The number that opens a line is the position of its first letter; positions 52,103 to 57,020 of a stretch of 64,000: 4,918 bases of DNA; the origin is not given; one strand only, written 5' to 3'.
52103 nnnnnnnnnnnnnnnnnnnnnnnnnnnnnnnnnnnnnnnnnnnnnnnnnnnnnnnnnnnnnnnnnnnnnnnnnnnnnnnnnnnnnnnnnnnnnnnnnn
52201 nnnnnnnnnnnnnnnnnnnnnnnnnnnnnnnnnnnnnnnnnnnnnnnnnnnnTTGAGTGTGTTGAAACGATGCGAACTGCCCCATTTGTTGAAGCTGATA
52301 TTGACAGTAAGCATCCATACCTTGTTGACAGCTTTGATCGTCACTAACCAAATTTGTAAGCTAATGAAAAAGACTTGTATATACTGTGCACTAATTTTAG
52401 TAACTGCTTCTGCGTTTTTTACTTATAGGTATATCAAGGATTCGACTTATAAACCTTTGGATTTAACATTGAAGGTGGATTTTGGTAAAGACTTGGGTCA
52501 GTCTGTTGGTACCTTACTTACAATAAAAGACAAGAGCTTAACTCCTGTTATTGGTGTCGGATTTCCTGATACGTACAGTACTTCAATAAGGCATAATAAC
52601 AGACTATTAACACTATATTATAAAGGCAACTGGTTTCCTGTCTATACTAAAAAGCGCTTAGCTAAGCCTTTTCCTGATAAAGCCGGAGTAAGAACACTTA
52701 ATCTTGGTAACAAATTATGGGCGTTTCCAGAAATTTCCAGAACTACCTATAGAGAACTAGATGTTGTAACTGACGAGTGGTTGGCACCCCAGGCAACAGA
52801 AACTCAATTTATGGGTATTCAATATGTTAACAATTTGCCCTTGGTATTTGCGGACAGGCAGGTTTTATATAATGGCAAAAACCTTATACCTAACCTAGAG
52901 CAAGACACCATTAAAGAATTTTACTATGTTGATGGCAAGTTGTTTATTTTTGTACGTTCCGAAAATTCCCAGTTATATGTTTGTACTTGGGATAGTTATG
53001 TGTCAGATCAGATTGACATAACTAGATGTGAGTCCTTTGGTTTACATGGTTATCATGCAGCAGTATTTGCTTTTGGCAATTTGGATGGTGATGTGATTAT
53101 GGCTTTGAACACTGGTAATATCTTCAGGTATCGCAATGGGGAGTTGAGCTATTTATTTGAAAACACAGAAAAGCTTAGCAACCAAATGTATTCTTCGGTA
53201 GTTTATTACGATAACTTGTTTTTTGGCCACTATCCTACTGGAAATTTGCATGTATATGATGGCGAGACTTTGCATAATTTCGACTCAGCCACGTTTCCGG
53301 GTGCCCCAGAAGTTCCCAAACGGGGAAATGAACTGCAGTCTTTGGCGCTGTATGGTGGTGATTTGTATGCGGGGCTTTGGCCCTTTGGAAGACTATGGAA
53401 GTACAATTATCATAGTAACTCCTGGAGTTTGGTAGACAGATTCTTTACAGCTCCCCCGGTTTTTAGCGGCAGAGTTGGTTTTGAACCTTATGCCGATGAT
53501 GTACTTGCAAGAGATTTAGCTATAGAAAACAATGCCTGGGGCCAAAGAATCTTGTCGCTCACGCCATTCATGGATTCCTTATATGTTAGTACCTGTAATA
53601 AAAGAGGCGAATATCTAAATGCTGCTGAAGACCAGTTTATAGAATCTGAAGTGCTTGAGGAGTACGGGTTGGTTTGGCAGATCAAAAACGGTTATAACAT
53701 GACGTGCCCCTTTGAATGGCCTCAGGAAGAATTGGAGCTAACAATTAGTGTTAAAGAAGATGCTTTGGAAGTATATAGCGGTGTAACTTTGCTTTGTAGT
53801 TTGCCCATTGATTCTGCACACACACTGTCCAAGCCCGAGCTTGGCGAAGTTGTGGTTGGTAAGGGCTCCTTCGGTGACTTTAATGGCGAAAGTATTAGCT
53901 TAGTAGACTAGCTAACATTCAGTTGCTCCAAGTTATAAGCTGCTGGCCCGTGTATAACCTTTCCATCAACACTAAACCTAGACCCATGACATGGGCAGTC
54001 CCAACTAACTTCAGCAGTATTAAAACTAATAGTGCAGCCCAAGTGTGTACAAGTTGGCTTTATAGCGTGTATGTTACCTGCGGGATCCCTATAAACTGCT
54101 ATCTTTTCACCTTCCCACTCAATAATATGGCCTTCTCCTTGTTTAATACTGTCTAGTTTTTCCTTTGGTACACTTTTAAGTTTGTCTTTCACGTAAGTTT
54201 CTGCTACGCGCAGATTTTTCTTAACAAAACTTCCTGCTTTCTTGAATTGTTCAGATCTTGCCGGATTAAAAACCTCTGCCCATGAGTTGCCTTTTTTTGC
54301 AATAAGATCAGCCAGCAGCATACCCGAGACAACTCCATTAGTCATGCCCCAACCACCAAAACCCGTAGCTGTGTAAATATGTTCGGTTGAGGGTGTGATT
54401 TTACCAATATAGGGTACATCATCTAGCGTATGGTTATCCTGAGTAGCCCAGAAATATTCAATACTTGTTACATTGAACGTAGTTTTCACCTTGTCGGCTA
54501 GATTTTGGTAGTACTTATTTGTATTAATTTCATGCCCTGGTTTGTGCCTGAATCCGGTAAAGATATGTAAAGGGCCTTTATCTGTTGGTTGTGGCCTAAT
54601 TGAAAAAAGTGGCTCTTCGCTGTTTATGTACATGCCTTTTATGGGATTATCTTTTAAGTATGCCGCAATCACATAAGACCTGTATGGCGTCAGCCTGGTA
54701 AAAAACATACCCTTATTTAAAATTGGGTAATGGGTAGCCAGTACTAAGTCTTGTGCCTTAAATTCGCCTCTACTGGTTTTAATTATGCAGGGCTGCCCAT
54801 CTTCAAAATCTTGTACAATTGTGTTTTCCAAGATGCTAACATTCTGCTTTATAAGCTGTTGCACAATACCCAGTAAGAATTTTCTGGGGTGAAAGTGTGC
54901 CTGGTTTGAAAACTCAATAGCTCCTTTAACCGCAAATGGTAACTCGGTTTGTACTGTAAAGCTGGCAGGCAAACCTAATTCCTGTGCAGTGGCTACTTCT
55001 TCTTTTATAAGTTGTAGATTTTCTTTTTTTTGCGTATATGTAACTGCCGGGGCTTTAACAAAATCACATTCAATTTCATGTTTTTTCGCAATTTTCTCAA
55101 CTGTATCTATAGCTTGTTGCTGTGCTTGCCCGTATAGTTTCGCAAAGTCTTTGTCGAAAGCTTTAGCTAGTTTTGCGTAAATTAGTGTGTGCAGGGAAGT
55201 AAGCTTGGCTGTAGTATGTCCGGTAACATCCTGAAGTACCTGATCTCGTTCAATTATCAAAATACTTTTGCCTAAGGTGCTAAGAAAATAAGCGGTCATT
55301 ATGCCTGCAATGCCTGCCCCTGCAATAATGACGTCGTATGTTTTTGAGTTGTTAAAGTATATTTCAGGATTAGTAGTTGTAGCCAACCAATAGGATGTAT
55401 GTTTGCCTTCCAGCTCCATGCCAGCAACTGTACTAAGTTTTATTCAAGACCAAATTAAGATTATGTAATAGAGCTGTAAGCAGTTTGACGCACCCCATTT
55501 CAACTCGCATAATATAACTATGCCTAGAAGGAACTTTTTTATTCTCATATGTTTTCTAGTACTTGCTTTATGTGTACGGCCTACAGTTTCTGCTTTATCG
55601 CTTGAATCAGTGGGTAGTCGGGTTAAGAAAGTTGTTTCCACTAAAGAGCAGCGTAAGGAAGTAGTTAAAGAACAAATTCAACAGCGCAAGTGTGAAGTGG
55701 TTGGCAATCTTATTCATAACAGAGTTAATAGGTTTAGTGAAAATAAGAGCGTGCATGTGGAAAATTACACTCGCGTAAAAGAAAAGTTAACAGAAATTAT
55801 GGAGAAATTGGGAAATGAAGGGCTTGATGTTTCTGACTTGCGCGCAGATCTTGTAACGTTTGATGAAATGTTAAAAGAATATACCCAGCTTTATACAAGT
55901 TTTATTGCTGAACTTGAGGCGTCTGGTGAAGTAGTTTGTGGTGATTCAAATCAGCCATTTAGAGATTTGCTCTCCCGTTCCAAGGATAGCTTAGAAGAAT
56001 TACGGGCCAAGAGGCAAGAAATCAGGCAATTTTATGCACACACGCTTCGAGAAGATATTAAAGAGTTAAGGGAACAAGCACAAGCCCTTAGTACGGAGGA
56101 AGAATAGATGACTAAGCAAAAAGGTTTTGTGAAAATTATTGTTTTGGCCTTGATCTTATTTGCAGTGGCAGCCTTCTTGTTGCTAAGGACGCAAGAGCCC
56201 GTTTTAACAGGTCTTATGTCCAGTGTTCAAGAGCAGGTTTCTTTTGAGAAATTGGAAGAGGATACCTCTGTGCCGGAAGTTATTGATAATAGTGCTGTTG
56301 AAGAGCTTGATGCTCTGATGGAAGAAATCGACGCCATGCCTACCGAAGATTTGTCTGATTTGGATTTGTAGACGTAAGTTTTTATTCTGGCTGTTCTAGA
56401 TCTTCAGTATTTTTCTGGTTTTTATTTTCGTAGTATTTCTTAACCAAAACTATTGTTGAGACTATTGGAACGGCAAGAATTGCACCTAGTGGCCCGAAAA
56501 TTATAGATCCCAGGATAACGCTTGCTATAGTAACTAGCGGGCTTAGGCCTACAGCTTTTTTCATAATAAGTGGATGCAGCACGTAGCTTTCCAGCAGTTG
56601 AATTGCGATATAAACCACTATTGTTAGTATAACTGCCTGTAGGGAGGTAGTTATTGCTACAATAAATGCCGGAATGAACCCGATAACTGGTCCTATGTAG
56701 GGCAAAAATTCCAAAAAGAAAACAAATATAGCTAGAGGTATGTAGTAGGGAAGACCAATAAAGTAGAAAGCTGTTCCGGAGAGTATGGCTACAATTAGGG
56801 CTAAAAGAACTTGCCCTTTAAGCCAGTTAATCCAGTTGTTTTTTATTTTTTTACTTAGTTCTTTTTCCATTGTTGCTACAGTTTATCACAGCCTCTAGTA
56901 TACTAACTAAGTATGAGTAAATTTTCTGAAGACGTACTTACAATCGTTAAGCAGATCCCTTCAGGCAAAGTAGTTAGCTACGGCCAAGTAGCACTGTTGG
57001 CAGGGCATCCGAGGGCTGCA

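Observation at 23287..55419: A glycan locus of about 32 kb occupying half the window, with a partial 2,3-diamino-uronic-acid pathway and heavy tailoring but no visible initiating transferase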

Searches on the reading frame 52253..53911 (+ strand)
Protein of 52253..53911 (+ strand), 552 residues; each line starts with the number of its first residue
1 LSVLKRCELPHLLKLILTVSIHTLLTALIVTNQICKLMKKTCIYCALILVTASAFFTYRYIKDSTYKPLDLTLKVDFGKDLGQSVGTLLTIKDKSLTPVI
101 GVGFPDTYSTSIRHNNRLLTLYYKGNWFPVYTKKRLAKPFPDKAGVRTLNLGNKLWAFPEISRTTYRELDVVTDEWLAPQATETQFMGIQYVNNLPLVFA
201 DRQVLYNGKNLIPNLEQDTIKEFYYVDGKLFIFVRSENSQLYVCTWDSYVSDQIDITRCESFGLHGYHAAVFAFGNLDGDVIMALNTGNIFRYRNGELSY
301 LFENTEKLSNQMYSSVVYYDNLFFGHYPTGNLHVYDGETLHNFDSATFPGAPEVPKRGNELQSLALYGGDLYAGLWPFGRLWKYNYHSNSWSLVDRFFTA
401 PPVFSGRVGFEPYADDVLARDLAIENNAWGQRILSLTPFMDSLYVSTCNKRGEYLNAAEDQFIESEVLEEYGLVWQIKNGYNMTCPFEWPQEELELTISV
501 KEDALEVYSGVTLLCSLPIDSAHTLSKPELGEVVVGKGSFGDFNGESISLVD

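Call 8: search_protein_families(library=pfam, proteins=[window:52253-53911:+], max_evalue=0.001)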
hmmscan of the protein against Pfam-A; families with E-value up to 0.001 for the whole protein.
window:52253-53911:+ (552 aa): 0 families

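Call 13: search_protein_families(library=ncbifam, proteins=[window:52253-53911:+], max_evalue=0.001)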
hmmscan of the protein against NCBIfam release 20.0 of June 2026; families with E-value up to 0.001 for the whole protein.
window:52253-53911:+ (552 aa): 0 families

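Call 48: find_homologous_proteins(query=window:52364-53911:+, max_evalue=0.001)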
Query window:52364-53911:+ (515 aa): 3 proteins with E <= 0.001 among 6167 candidates.
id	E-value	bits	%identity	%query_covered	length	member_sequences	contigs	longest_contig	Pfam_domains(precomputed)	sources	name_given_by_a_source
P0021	0.0e+0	1206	100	100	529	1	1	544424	-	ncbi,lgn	-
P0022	1.8e-63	233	32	97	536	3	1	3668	-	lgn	-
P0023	2.4e-52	197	30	91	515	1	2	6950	-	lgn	-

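Call 50: find_encoding_contigs(protein=P0023, flank=10000, max_places=2)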
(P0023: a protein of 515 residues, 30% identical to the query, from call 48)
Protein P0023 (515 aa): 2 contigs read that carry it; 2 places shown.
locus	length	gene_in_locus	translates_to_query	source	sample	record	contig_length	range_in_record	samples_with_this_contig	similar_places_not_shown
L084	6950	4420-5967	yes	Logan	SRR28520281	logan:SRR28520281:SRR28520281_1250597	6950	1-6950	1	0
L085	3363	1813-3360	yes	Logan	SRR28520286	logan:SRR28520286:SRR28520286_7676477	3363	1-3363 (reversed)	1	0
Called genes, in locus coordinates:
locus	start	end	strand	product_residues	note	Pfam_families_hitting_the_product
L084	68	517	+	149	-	PF00376:MerR, PF13411:MerR_1, PF09278:MerR-DNA-bind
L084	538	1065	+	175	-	PF08212:Lipocalin_2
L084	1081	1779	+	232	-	-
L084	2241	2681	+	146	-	PF08534:Redoxin (weak), PF00085:Thioredoxin, PF13098:Thioredoxin_2, PF13899:Thioredoxin_7 (weak), PF13905:Thioredoxin_8 (weak), PF04756:OST3_OST6 (faint)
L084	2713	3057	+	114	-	PF00403:HMA (weak)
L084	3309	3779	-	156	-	PF01047:MarR, PF12802:MarR_2 (weak)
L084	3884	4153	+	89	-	-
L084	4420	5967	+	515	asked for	-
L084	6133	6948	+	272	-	?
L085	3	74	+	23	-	?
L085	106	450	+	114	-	PF00403:HMA (weak)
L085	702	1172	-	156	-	PF01047:MarR, PF12802:MarR_2 (weak)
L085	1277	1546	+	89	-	-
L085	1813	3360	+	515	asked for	-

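Call 61: search_protein_representatives(protein=window:52364-53911:+)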
Query: 515 residues. Proteins with E-value up to 0.001 (for the whole library): 309; up to 1e-10: 216; up to 1e-30: 83. The best 150 are listed.
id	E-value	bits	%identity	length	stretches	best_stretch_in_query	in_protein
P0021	0.0e+00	1206.0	100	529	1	1-515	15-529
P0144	1.0e-76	275.4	35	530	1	34-513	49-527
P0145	2.7e-75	270.7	35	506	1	23-510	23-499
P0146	8.2e-73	262.5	35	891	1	33-511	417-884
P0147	2.6e-70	254.2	35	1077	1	29-509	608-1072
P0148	6.6e-69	249.6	32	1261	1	34-509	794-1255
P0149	9.3e-69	249.1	35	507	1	20-512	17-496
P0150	6.6e-66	239.7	35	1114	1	24-471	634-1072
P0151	2.2e-65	238.0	31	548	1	28-512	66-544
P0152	2.2e-64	234.7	32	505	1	31-510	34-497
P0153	2.2e-63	231.3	32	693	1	24-512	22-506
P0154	1.1e-62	229.0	31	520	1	10-504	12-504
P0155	1.2e-61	225.7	32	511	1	7-512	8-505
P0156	1.4e-61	225.4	31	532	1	29-509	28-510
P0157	8.4e-59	216.2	31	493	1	30-512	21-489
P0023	7.6e-53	196.6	32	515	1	38-506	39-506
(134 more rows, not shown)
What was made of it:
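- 52364..53911 (+): G25, N-terminally anchored extracytoplasmic beta-propeller protein (515 aa; 529 aa in the public gene call). Probable partner of the G22 GT-C. 309 clusters at E<=1e-3 (call 61).
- Checked: The '515-aa anchored orphan' (52364-53911) has 309 representative clusters at E<=1e-3 (call 61).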

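Call 77: predict_structure(alignment_id=A3)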
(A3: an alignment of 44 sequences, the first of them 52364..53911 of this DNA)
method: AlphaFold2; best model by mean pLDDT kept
length: 515 residues; sequences in the alignment: 44
mean_pLDDT: 90.8   pTM: 0.90
mean pLDDT of the five models: 90.8, 90.0, 89.7, 89.7, 89.7
residues with pLDDT >= 90: 387; 70-90: 90; 50-70: 37; < 50: 1
segments of 3 or more residues with pLDDT < 50: none
pLDDT, mean of each block of 10 residues (from residue 1): 72 77 61 96 97 96 97 90 90 90 96 94 92 97 87 93 92 86 85 93 94 92 89 94 96 97 95 95 97 95 86 68 95 96 95 94 81 84 91 96 98 89 90 97 94 97 94 97 72 92 98 95
secondary structure, 60 per line:
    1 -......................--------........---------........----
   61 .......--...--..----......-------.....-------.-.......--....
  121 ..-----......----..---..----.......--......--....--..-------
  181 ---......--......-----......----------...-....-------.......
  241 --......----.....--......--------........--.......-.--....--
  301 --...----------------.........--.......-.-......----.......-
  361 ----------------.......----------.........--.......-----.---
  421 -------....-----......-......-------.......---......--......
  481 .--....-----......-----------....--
elements in order: H2-23 E32-39 E49-56 E61-67 E70-72 E81-86 E94-98 E108-114 E117-122 E128-133 E149-155 E158-163 E166-169 E184-189 E192-197 E203-208 E223-226 E234-240 E243-248 E253-257 E260-265 E274-281 E284-290 E295-298 E303-305 E322-330 E333-339 E343-348 E353-359 H377-383 E394-402 E405-411 H428-431 E437-442 E444-449 E457-463 E467-472 E475-481 H484-487 E493-498 E510-513
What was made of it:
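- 52364..53911 (+): AF2 model pLDDT 90.8, pTM 0.90 (call 77).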

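Call 80: fold_search(model_id=the predicted structure, library=pdb)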
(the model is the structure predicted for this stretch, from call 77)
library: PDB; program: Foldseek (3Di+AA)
matches with E <= 10: 1546; with E <= 0.001: 642
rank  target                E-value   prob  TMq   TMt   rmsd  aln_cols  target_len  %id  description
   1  9n6v_LT               8.4e-09  1.00  0.40  0.25  16.8       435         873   10  SSU processome maturation and disassembly, State A (released 2025-11-05)
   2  9g33_UU               1.1e-08  1.00  0.39  0.26  15.6       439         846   11  Stalled 90S - Utp23-Krr1-deltaC3 (released 2025-06-18)
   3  6g6m                  1.2e-08  1.00  0.36  0.53  11.3       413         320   10  Crystal structure of the computationally designed Tako8 protein in P42212 (released 2018-11-28)
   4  9n73_LT               1.4e-08  1.00  0.40  0.25  16.7       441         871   11  SSU processome maturation and disassembly, State G (released 2025-10-29)
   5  6y7o_A                1.5e-08  1.00  0.35  0.53  12.2       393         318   11  The complex between the eight-bladed symmetrical designer protein Tako8 and the silicotungstic acid Keggin (STA) (released 2020-12-16)
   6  9n77_LT               1.9e-08  1.00  0.39  0.25  15.6       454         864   10  SSU processome maturation and disassembly, State K (released 2025-11-05)
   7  9n6z_LO               2.5e-08  1.00  0.35  0.24  21.5       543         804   11  SSU processome maturation and disassembly, State D (released 2025-11-05)
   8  6y7o_C                2.7e-08  1.00  0.36  0.54  11.4       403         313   12  The complex between the eight-bladed symmetrical designer protein Tako8 and the silicotungstic acid Keggin (STA) (released 2020-12-16)
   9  6g6n_A                2.9e-08  1.00  0.36  0.53  11.6       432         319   11  Crystal structure of the computationally designed Tako8 protein in C2 (released 2018-11-28)
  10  9co0_B                2.9e-08  1.00  0.34  0.46   9.4       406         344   12  CryoEM structure of BAM in complex with the PTB2 open-state inhibitor (in SMA nanodisc) (released 2024-12-25)
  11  7ona                  3.2e-08  1.00  0.28  0.46  11.9       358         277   11  Crystal structure of the computationally designed SAKe6AC protein (released 2022-12-14)
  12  9p1u_B                4.0e-08  1.00  0.34  0.46   9.5       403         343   12  beta-barrel assembly machine from Escherichia coli in an late state of LptD assembly (released 2026-03-11)
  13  7mq8_LT               4.6e-08  1.00  0.30  0.19  24.6       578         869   11  Cryo-EM structure of the human SSU processome, state pre-A1 (released 2021-09-22)
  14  2ovq_B                5.4e-08  1.00  0.39  0.44  12.1       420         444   10  Structure of the Skp1-Fbw7-CyclinEdegC complex (released 2007-04-24)
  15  7t1y_B                5.6e-08  1.00  0.37  0.42   8.3       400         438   12  Structure of the Fbw7-Skp1-MycCdegron complex (released 2022-02-16)
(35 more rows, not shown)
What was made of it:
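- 52364..53911 (+): Foldseek top hits are beta-propellers (call 80).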

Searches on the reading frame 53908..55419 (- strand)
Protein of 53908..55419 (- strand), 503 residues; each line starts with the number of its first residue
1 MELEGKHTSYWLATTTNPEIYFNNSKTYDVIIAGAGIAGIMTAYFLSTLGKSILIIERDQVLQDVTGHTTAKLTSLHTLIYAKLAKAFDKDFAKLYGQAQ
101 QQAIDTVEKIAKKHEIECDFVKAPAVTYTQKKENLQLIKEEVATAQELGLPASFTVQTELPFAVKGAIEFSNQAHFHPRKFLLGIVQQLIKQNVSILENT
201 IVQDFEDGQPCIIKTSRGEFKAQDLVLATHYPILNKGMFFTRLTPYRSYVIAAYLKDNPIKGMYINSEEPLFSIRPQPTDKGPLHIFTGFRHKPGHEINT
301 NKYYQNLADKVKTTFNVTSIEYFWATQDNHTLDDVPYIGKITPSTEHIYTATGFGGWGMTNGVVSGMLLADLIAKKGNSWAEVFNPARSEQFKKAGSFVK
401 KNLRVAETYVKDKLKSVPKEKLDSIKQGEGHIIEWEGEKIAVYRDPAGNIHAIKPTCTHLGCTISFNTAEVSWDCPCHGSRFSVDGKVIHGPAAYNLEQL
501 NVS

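Call 8: search_protein_families(library=pfam, proteins=[window:53908-55419:-], max_evalue=0.001)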
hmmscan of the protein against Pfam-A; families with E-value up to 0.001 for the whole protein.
window:53908-55419:- (503 aa): 9 families
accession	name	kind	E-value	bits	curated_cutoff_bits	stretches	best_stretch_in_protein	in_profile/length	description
PF01266.30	DAO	-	1e-41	144.1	27.9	1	29-372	1-353/353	FAD dependent oxidoreductase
PF00355.32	Rieske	-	3.3e-15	56.2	20.3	1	422-498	8-85/88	Rieske [2Fe-2S] domain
PF01494.25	FAD_binding_3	-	1.4e-05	24.9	22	1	28-63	2-37/349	FAD binding domain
PF03486.20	HI0933_like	-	1.7e-05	24.8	50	0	29-75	2-51/244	HI0933-like protein Rossmann domain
PF00890.30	FAD_binding_2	-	0.00012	21.9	20.4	1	29-63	1-35/414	FAD binding domain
PF13450.12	NAD_binding_8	-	0.00014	22.5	21.9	1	32-60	1-29/68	NAD(P)-binding Rossmann-like domain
PF12831.13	FAD_oxidored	-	0.00041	20.2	27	1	29-84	1-53/416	FAD dependent oxidoreductase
PF07992.20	Pyr_redox_2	-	0.00062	19.7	26.1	0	28-121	1-81/291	Pyridine nucleotide-disulphide oxidoreductase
PF00070.33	Pyr_redox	-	0.00079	20.3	22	0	30-71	2-43/82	Pyridine nucleotide-disulphide oxidoreductase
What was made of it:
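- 53908..55419 (-): G26, FAD (DAO) + Rieske oxidoreductase. It is a boundary gene, and nothing links it to the glycan system. DAO 1e-41 and Rieske 3e-15 (call 8).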

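Call 13: search_protein_families(library=ncbifam, proteins=[window:53908-55419:-], max_evalue=0.001)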
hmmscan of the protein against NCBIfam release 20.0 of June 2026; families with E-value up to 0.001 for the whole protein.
window:53908-55419:- (503 aa): 34 families (the best 25 are shown)
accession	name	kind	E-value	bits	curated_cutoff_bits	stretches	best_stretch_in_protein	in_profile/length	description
TIGR03329.1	Phn_aa_oxid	hypoth_equivalog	5.5e-19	68.3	632.8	1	18-230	15-234/460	putative aminophosphonate oxidoreductase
NF045928.1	Cytb6fFeSPetC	equivalog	5e-16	58.6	250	1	442-501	93-152/179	cytochrome b6-f complex iron-sulfur subunit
NF010001.0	PRK13474.1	subfamily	3.7e-15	55.7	154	1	451-500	101-150/178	cytochrome b6-f complex iron-sulfur subunit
NF050086.1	pipecolate_AmaA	exception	8.7e-12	44.4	600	1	11-230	7-234/425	L-pipecolate oxidase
TIGR01416.1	Rieske_proteo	equivalog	1.6e-11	44.6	97.4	1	441-498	100-161/176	ubiquinol-cytochrome c reductase iron-sulfur subunit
TIGR03197.1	MnmC_Cterm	equivalog_domain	7.7e-11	41.7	174.2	1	29-229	1-199/400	FAD-dependent 5-carboxymethylaminomethyl-2-thiouridine(34) oxidoreductase MnmC1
TIGR02352.1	thiamin_ThiO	equivalog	1.4e-10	40.8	250.8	1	30-376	1-350/351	glycine oxidase ThiO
NF002480.1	PRK01747.1-1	equivalog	1.4e-10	40.2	540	1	18-229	239-448/645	bifunctional tRNA (5-methylaminomethyl-2-thiouridine)(34)-methyltransferase MnmC2/FAD-dependent 5-carboxymethylaminomethyl-2-thiouridine(34)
TIGR03364.1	HpnW_proposed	hypoth_equivalog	1.9e-10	40.4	285.1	1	28-227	1-191/365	TIGR03364 family FAD-dependent oxidoreductase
NF001933.0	PRK00711.1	subfamily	3.9e-10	39.3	383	1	307-377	332-403/429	D-amino acid dehydrogenase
NF050121.1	bc1_QcrA_actin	exception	1.6e-09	37.8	275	1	449-502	239-295/319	cytochrome bc1 complex Rieske iron-sulfur subunit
TIGR01377.1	soxA_mon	subfamily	1.8e-09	36.9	479.65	1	28-228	1-195/381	amino oxidase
TIGR01373.1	soxB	subfamily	1.4e-08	34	529.45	1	25-378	28-387/407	sarcosine oxidase subunit beta family protein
NF002481.1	PRK01747.1-2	equivalog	9.4e-07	28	600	1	17-120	223-338/611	bifunctional tRNA (5-methylaminomethyl-2-thiouridine)(34)-methyltransferase MnmC2/FAD-dependent 5-carboxymethylaminomethyl-2-thiouridine(34)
NF041853.1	hythiocyan_redase_MerA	equivalog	5.5e-06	25.5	650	0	26-72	2-48/440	hypothiocyanous acid reductase MerA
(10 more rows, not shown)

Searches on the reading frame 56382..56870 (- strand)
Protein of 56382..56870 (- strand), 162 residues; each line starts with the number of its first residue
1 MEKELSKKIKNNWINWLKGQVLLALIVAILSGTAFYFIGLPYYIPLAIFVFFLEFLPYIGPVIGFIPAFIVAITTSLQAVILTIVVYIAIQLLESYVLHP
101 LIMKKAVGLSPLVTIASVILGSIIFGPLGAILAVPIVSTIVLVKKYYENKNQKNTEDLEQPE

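Call 8: search_protein_families(library=pfam, proteins=[window:56382-56870:-], max_evalue=0.001)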
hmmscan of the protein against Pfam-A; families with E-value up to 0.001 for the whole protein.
window:56382-56870:- (162 aa): 1 family
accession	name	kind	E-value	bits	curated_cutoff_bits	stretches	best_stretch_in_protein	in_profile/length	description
PF01594.21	AI-2E_transport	-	4.8e-35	121.7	34.3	1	4-144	182-323/327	AI-2E family transporter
